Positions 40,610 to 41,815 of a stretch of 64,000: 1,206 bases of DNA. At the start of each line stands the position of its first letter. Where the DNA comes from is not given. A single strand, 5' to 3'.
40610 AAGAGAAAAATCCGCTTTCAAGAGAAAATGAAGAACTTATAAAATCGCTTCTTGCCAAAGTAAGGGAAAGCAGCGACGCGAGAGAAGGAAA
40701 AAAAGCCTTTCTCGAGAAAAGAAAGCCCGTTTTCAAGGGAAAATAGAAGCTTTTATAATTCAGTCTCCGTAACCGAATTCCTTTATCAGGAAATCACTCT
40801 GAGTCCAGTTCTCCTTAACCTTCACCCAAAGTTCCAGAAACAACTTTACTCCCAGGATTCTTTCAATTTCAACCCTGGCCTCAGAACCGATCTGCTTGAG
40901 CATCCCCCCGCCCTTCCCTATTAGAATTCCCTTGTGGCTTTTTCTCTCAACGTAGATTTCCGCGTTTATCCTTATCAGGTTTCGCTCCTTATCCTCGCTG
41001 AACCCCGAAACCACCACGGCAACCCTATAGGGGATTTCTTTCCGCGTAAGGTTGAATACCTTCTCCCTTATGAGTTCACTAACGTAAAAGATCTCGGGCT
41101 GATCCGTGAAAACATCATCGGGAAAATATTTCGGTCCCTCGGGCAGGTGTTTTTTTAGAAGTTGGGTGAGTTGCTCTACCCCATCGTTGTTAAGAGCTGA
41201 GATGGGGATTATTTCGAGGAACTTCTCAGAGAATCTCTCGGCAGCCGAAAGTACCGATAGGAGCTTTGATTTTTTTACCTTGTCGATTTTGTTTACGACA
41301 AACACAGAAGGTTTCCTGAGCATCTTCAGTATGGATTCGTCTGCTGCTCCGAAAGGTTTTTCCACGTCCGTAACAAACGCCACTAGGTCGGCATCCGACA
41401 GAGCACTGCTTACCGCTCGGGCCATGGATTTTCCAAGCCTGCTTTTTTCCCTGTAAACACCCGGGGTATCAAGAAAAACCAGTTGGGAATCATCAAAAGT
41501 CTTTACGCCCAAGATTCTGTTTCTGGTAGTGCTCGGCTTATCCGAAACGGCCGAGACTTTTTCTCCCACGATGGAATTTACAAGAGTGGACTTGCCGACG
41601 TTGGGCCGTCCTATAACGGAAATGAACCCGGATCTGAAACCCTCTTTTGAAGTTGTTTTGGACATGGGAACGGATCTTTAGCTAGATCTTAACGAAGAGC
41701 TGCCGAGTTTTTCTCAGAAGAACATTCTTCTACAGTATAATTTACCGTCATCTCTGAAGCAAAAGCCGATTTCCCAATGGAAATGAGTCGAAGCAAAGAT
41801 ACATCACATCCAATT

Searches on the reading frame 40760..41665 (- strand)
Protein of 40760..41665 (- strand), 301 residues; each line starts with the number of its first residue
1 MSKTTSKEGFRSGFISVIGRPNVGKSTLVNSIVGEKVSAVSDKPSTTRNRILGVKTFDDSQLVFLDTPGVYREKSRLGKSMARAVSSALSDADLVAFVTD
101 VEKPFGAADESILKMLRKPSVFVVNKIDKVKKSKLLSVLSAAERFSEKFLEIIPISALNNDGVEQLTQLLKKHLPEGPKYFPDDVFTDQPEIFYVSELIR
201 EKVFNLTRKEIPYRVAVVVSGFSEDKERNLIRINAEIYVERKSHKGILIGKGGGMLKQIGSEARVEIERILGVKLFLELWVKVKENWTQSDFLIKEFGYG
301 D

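Call 12: search_protein_families(library=ncbifam, proteins=[window:40760-41665:-])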
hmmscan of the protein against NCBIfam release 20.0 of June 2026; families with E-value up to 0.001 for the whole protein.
window:40760-41665:- (301 aa): 33 families (the best 25 are shown)
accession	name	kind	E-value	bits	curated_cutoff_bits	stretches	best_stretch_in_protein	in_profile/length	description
NF000908.1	PRK00089.1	equivalog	1.4e-107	359.3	237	1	10-299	1-291/291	GTPase Era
TIGR00436.1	era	equivalog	4.2e-83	278.8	116.25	1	13-282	1-270/270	GTPase Era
TIGR03594.1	GTPase_EngA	equivalog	4.1e-35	121.6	306.7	1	15-179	3-165/432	ribosome biogenesis GTPase Der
TIGR00231.1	small_GTP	domain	9.3e-27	93.8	42.5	1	14-171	5-163/164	GTP-binding protein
NF002828.0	PRK03003.1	equivalog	2.3e-26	92.4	631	1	10-179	38-205/477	ribosome biogenesis GTPase Der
NF007071.0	PRK09518.1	equivalog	9.8e-24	83.8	953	1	12-176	271-433/706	bifunctional cytidylate kinase/GTPase Der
NF003661.0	PRK05291.1-3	equivalog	4.3e-21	75.8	380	1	5-176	208-372/448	tRNA uridine-5-carboxymethylaminomethyl(34) synthesis GTPase MnmE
TIGR03918.1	GTP_HydF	equivalog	8.1e-21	74.3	325.55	1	14-177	9-170/392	[FeFe] hydrogenase H-cluster maturation GTPase HydF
TIGR03596.1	GTPase_YlqF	equivalog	2e-19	70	208.2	2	15-74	121-177/276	ribosome biogenesis GTPase YlqF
TIGR00450.1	mnmE_trmE_thdF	equivalog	2.1e-18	66.7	252.6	1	15-172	212-365/446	tRNA uridine-5-carboxymethylaminomethyl(34) synthesis GTPase MnmE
TIGR03598.1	GTPase_YsxC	equivalog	9.2e-16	58.1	124.45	1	15-170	21-185/186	ribosome biogenesis GTP-binding protein YihA/YsxC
NF003255.0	PRK04213.1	equivalog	6.3e-14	51.8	164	2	15-69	12-61/204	GTP-binding protein EngB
NF008956.1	PRK12299.1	equivalog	1.8e-13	50.2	300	1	15-174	161-325/327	GTPase ObgE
NF008955.0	PRK12297.1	equivalog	4.4e-13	48.9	406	1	15-207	162-362/429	GTPase ObgE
TIGR02729.1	Obg_CgtA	equivalog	8.1e-13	48.1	280.25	1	15-173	160-327/329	Obg family GTPase CgtA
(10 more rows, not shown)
